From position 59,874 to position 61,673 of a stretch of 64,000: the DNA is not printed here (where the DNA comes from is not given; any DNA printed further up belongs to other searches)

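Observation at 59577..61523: Candidate uncharacterised two-gene module (4-TM protein plus 499-aa ORFan) in a low-GC island beside a nuclease-methylase gene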

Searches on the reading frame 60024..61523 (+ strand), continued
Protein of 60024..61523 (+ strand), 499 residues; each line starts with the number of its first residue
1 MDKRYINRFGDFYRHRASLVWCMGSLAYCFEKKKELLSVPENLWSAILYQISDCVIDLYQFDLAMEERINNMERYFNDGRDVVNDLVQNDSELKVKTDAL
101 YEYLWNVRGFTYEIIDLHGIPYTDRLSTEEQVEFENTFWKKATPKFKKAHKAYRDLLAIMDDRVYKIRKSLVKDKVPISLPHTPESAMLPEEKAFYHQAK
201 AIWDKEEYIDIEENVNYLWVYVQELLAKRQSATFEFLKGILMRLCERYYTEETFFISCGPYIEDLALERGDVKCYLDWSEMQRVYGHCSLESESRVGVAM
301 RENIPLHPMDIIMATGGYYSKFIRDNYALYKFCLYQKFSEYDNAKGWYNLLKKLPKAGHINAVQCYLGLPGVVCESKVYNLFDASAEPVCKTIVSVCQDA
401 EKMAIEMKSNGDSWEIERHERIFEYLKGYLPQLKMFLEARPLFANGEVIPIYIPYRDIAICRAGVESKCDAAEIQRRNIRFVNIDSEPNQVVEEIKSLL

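Call 60: find_encoding_contigs(protein=P0057, flank=10000)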
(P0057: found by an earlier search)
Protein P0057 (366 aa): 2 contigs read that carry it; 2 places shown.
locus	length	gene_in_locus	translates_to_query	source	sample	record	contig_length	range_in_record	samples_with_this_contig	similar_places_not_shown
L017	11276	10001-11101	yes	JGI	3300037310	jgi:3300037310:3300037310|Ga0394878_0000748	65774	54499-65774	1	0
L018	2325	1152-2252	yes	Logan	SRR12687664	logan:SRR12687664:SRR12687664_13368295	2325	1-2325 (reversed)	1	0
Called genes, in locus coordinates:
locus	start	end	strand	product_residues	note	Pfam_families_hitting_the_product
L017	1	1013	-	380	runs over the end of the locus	-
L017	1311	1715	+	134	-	PF01740:STAS, PF13466:STAS_2 (faint)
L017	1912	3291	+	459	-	PF01212:Beta_elim_lyase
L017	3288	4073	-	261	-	PF22435:MRM3-like_sub_bind, PF22655:SpoU_sub_bind_like (weak), PF08032:SpoU_sub_bind, PF00588:SpoU_methylase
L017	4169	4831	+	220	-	PF01545:Cation_efflux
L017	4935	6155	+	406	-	PF03990:DUF348 (weak), PF07501:G5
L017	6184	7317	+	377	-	PF03816:LytR_cpsA_psr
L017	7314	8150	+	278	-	PF00398:RrnaAD, PF13649:Methyltransf_25 (faint)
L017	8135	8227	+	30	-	-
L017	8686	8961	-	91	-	PF00589:Phage_integrase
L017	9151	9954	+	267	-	PF04471:Mrr_cat (weak)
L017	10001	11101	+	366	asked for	-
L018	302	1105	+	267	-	PF04471:Mrr_cat (weak)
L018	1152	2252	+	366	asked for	-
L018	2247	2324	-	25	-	?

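Call 65: find_related_loci(query=A1, collection=metagenome_contigs, flank=10000)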
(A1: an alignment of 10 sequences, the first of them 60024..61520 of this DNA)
Query A1 (499 aa) in metagenome_contigs; peptide patterns used: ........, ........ (x = any residue, [..] = any of these).
41 stretches matched a pattern; 5 encode a relative of the query (tblastn E <= 1e-3); 5 distinct loci.
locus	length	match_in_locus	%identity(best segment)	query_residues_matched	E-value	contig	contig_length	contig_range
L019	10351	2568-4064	93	1-499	0e+0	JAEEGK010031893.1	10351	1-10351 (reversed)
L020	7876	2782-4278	93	1-499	0e+0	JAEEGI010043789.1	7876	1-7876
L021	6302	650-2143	64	1-499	0e+0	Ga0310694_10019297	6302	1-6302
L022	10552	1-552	99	316-499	3e-120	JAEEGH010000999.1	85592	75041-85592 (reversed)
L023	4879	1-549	99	317-499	4e-120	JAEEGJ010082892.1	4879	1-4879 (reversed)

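Call 66: find_related_loci(query=A1, collection=viral_contigs, flank=10000)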
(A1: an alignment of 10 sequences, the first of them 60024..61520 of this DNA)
Query A1 (499 aa) in viral_contigs; peptide patterns used: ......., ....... (x = any residue, [..] = any of these).
18 stretches matched a pattern, but none encodes a relative of the query by tblastn (E <= 1e-3).

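Call 82: search_solved_structures(query=A4, max_evalue=1, show_alignments=2)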
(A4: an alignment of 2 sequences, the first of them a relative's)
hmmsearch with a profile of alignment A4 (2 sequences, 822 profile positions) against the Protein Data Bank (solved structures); distinct sequences matched with E-value up to 1: 0.

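Call 83: search_protein_families(library=ncbifam, proteins=[L016:224-2686:+, P0016, P0017, P0020, L017:9151-9954:+, L009:1993-2742:+], max_evalue=0.01)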
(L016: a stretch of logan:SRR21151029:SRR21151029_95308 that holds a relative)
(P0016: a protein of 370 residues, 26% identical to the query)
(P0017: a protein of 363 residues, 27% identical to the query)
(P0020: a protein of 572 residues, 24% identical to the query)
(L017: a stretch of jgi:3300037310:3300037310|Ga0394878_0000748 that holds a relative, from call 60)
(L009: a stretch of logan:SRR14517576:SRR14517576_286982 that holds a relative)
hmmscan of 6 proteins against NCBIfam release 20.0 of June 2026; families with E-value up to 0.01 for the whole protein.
L016:224-2686:+ (820 aa): 0 families

P0016 (370 aa): 0 families

P0017 (363 aa): 0 families

P0020 (572 aa): 0 families

L017:9151-9954:+ (267 aa): 0 families

L009:1993-2742:+ (249 aa): 5 families
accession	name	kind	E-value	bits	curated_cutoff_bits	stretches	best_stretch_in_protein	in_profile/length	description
TIGR02692.1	tRNA_CCA_actino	equivalog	1.6e-07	30.4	438.8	1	44-164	253-381/466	CCA tRNA nucleotidyltransferase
NF008137.0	PRK10885.1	equivalog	7.2e-05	21.8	451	1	41-218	219-392/409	multifunctional CCA addition/repair protein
TIGR03276.1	Phn-HD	hypoth_equivalog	0.00056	19.5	214.6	1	52-123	28-97/179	phosphonate degradation HD-domain oxygenase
TIGR00277.1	HDIG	domain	0.00065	19.5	27.6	1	48-118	3-75/84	HDIG domain-containing metalloprotein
NF003467.0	PRK05092.1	equivalog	0.005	14.6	959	1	38-130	509-593/940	[protein-PII] uridylyltransferase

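Call 84: search_dna_similar(query=L016:224-2683:+, collection=plasmids, mode=protein, max_evalue=0.001, max_rows=12)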
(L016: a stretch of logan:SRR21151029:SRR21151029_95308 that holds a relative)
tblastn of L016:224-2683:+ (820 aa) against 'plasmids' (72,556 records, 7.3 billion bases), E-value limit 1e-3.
Records with a match: 25; places in all: 26; records where one place covers at least 80% of the query: 8.
Best place of each record, by identity: <60% 25.
By first word of the organism name: Bacillus 10; Lactobacillus 4; Ligilactobacillus 4; Fluviibacter 3; Helicobacter 2; Acinetobacter 1; Virgibacillus 1.
By predicted mobility (MOB-suite, as given by PLSDB): non-mobilizable 19; mobilizable 6.
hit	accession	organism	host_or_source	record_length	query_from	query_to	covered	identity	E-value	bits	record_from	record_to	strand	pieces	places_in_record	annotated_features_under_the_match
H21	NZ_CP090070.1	Acinetobacter sp. SH20PTE14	pig manure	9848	1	820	100%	58.8%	0e+0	986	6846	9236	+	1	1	hypothetical protein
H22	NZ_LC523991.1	Fluviibacter phosphoraccumulans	-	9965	1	820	100%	54.9%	0e+0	915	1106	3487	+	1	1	hypothetical protein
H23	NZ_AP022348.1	Fluviibacter phosphoraccumulans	-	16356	1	820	100%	54.7%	0e+0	899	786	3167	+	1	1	hypothetical protein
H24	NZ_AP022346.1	Fluviibacter phosphoraccumulans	-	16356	1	583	71%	55.6%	0e+0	648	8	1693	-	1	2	none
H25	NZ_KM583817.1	Helicobacter pylori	Human gastric biopsy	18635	41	820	90%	28.1%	1e-41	298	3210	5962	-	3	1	none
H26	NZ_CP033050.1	Virgibacillus halodenitrificans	cell culture,Red Sea lagoons-Mangrove ...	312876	2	782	95%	23.6%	1e-42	176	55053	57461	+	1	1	hypothetical protein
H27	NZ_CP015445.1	Lactobacillus helveticus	whole organism,dairy product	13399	58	819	93%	23.6%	3e-32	143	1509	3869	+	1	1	hypothetical protein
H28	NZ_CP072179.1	Lactobacillus gasseri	Homo sapiens,stool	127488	140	819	83%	24.1%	2e-35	153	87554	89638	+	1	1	hypothetical protein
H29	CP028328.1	Lactobacillus sp. D1501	cell culture,plant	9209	142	819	83%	23.8%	3e-34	149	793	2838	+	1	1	record has no annotation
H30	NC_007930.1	Ligilactobacillus salivarius UCC118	-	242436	243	819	70%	27.8%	8e-45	182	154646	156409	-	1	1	hypothetical protein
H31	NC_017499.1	Ligilactobacillus salivarius CECT 5713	-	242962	243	819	70%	27.8%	8e-45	182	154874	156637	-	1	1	hypothetical protein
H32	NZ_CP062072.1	Ligilactobacillus salivarius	swine,cell culture,feces,feces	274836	243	819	70%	27.8%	8e-45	182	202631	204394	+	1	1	hypothetical protein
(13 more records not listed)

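Call 85: search_dna_similar(query=L016:224-2683:+, collection=phages, mode=protein, max_evalue=0.001, max_rows=12)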
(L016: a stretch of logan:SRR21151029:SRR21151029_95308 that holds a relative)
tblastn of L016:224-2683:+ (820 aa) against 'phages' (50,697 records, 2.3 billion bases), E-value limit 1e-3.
No match.

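Call 86: search_dna_similar(query=window:60024-61520:+, collection=plasmids, mode=protein, max_evalue=0.01, max_rows=12)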
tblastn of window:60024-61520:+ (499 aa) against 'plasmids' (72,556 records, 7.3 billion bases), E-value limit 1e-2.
No match.

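Call 87: get_annotated_region(hit=H21, flank=7000)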
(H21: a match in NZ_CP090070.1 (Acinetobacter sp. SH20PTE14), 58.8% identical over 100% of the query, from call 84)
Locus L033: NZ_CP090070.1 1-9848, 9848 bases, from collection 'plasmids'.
description: Acinetobacter sp. SH20PTE14 plasmid pYUSHP14-3, complete sequence
organism: Acinetobacter sp. SH20PTE14 (NCBI taxid 2905879)
taxonomy: Bacteria; Pseudomonadota; Gammaproteobacteria; Moraxellales; Moraxellaceae; Acinetobacter; Acinetobacter sp. SH20PTE14
host: -; source: pig manure; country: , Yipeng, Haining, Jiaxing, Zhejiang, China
typing (MOB-suite, as given by PLSDB): non-mobilizable
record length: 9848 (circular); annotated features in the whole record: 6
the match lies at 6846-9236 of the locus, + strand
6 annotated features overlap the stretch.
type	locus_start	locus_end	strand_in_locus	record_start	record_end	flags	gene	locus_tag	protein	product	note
CDS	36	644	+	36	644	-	-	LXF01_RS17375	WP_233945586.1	AAA family ATPase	-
CDS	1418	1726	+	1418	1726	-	-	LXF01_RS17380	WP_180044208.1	hypothetical protein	-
CDS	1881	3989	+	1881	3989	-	-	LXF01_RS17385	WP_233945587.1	hypothetical protein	-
CDS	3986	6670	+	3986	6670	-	-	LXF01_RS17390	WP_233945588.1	toprim domain-containing protein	-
CDS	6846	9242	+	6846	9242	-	-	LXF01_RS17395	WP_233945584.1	hypothetical protein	-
CDS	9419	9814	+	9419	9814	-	-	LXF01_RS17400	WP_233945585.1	hypothetical protein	-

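Call 88: get_annotated_region(hit=H22, flank=7000)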
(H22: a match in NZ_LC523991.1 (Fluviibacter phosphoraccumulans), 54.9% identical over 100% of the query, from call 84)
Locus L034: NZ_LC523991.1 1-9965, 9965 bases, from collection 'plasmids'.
description: Fluviibacter phosphoraccumulans strain SHINM1 plasmid pSHINM1, complete sequence
organism: Fluviibacter phosphoraccumulans (NCBI taxid 1751046)
taxonomy: Bacteria; Pseudomonadota; Betaproteobacteria; Rhodocyclales; Fluviibacteraceae; Fluviibacter; Fluviibacter phosphoraccumulans
host: -; source: -; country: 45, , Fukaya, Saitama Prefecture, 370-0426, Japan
typing (MOB-suite, as given by PLSDB): non-mobilizable
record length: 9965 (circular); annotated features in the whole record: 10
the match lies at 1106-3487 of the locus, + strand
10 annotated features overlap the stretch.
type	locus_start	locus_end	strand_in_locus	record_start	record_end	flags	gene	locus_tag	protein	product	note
CDS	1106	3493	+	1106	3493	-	-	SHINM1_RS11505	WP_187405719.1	hypothetical protein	-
CDS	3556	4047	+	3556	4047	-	-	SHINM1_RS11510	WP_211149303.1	hypothetical protein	-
CDS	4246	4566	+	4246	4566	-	-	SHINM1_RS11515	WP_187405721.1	hypothetical protein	-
CDS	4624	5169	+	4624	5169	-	-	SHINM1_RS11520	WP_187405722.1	hypothetical protein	-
CDS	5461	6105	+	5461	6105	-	-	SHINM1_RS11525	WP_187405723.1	AAA family ATPase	-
CDS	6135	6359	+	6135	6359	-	-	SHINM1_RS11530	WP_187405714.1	CopG family transcriptional regulator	-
CDS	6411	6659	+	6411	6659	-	-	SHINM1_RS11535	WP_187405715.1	DUF4160 domain-containing protein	-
CDS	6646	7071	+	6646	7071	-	-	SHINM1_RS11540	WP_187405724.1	DUF2442 domain-containing protein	-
CDS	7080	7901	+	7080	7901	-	-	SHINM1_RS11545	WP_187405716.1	replication initiator protein A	-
CDS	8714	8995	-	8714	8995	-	-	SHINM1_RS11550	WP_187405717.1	mobilization protein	-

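Call 89: predict_structure(alignment_id=A2)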
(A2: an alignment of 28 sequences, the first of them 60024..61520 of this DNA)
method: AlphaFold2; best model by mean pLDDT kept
length: 499 residues; sequences in the alignment: 28
mean_pLDDT: 83.0   pTM: 0.76
mean pLDDT of the five models: 83.0, 82.4, 81.1, 80.0, 79.5
residues with pLDDT >= 90: 246; 70-90: 144; 50-70: 85; < 50: 24
segments of 3 or more residues with pLDDT < 50: 70-89
pLDDT, mean of each block of 10 residues (from residue 1): 66 77 82 64 66 63 57 37 41 79 79 58 68 82 89 88 78 76 88 96 96 92 93 95 96 91 93 96 86 89 92 87 95 96 90 67 74 59 67 93 98 96 98 97 96 98 95 97 97 97
secondary structure, 60 per line:
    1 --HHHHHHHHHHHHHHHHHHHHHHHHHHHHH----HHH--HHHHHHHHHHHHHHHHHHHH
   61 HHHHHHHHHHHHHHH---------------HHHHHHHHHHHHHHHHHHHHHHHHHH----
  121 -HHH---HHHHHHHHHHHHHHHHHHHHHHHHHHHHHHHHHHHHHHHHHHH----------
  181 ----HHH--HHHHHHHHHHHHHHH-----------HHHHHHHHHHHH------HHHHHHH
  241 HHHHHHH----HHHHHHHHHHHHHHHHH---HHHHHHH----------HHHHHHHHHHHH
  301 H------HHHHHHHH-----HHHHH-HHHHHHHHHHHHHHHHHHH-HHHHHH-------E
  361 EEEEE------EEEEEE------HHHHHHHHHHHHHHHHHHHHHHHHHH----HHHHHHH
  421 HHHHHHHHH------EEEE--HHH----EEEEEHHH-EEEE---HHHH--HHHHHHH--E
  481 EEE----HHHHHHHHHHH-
elements in order: H3-31 H41-75 H91-116 H128-170 H190-204 H216-227 H234-247 H252-268 H272-278 H289-301 H308-315 H321-325 H327-345 H347-352 E360-365 E372-377 H384-409 H414-429 E436-439 E449-453 E458-461 H465-468 H471-477 E480-483 H488-498

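Call 93: fold_search(model_id=the predicted structure, library=pdb)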
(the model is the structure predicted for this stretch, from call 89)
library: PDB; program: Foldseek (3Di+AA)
matches with E <= 10: 101; with E <= 0.001: 0
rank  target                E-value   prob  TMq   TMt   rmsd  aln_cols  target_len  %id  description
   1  9i05_Xl               1.3e-03  0.87  0.14  0.16  24.0       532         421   11  Cryo-EM structure of the large subunit of the mitochondrial ribosome from Toxoplasma gondii (released 2025-06-11)
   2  8k0f_A                1.1e-01  0.20  0.13  0.11  25.8       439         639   11  Human collagen prolyl processing enzyme complex, P3H1/CRTAP/PPIB heterotrimer, in its apo state (released 2024-09-18)
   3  6f3a_e                1.9e+00  0.06  0.13  0.09  27.6       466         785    9  Cryo-EM structure of a single dynein tail domain bound to dynactin and BICD2N (released 2018-01-17)
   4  8uzp_E                2.0e+00  0.38  0.16  0.40   8.3       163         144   10  Crystal Structure of the Computationally Designed Influenza Hemagglutinin Epitope Scaffold stem_mimetic_01 bound by An (released 2025-03-19)
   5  2ap3                  2.0e+00  0.21  0.14  0.29  11.2       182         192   11  1.6 A Crystal Structure of a Conserved Protein of Unknown Function from Staphylococcus aureus (released 2005-09-27)
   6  9qx1_A                2.5e+00  0.04  0.14  0.10  25.6       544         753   11  Cryo-EM structure of the C. elegans UBR4/KCMF1 complex (C-term dimer interface focused refinement) (released 2025-09-03)
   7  4k0d_B                2.7e+00  0.60  0.20  0.54   6.9       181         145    7  Periplasmic sensor domain of sensor histidine kinase, Adeh_2942 (released 2013-06-12)
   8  8ub3_4                2.9e+00  0.21  0.15  0.25   9.3       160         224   15  DpHF7 filament (released 2024-04-10)
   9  1ea8                  3.0e+00  0.41  0.16  0.44   7.9       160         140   14  Apolipoprotein E3 22kD fragment LYS146GLU mutant (released 2001-07-13)
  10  8bwy_B                3.2e+00  0.03  0.12  0.03  31.1       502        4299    9  In situ outer dynein arm from Chlamydomonas reinhardtii in a pre-power stroke state (released 2023-05-10)
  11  1lpe                  3.3e+00  0.33  0.17  0.44   7.2       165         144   16  THREE-DIMENSIONAL STRUCTURE OF THE LDL RECEPTOR-BINDING DOMAIN OF HUMAN APOLIPOPROTEIN E (released 1992-10-15)
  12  7xge_G                3.3e+00  0.28  0.18  0.38   8.1       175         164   12  Crystal structure of MCL-1 in complex with computationally designed inhibitor protein (released 2022-07-20)
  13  5nnp_A                3.3e+00  0.05  0.15  0.12  23.0       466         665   14  Structure of Naa15/Naa10 bound to HypK-THB (released 2017-06-14)
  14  7xp7_D                3.5e+00  0.30  0.12  0.16  10.8       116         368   14  Crystal Structure of the Flavoprotein ColB1 Catalyzing Assembly Line-Tethered Cysteine Dehydrogenation (released 2023-02-08)
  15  2qga_B                3.6e+00  0.10  0.12  0.13  13.2       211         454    9  Plasmodium vivax adenylosuccinate lyase Pv003765 with AMP bound (released 2007-07-24)
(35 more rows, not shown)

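Call 94: fold_search(model_id=the predicted structure, library=viral)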
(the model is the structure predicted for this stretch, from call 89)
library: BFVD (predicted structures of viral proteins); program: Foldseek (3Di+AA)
matches with E <= 10: 110; with E <= 0.001: 0
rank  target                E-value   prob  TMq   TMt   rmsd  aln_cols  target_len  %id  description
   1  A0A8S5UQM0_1          1.8e-01  0.21  0.15  0.10  26.9       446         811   10  Uncharacterized protein [Podoviridae sp. ctQyH19]
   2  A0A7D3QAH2            2.1e-01  1.00  0.14  0.31   2.9        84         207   11  (no name in the UniProt tables at hand)
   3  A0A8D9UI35            3.4e-01  0.13  0.15  0.07  29.5       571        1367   10  (no name in the UniProt tables at hand)
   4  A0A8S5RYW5            4.2e-01  0.96  0.12  0.13   5.5       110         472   13  Restriction enzyme [Myoviridae sp. ctNQV2]
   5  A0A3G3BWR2            5.3e-01  0.10  0.12  0.07  46.6       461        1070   12  (no name in the UniProt tables at hand)
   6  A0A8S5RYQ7            6.5e-01  0.90  0.13  0.38   5.2       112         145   12  Restriction enzyme [Myoviridae sp. ctNQV2]
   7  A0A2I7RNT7            8.5e-01  0.84  0.12  0.38   4.7       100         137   17  (no name in the UniProt tables at hand)
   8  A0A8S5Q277            1.0e+00  0.04  0.11  0.07  26.6       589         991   11  Uncharacterized protein [Siphoviridae sp. ctLqe90]
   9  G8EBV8                1.2e+00  0.07  0.11  0.16  23.4       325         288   11  (no name in the UniProt tables at hand)
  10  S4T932                1.3e+00  0.57  0.10  0.25   8.6       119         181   10  Homing endonuclease [Staphylococcus phage vB_SauM_Remus]
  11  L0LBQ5                1.3e+00  0.30  0.14  0.11  22.4       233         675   12  Tail fiber protein [Bacillus phage phiAGATE]
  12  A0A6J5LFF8            1.4e+00  0.10  0.17  0.09  26.4       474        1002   13  Uncharacterized protein [uncultured Caudovirales phage]
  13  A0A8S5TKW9            1.4e+00  0.84  0.21  0.26   6.6       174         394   13  Uncharacterized protein [Siphoviridae sp. ctGkF2]
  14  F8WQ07                1.6e+00  0.07  0.16  0.07  45.5       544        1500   12  (no name in the UniProt tables at hand)
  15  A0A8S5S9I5            1.6e+00  0.54  0.11  0.14   6.5        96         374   14  Restriction enzyme [Phage sp. ctGns7]
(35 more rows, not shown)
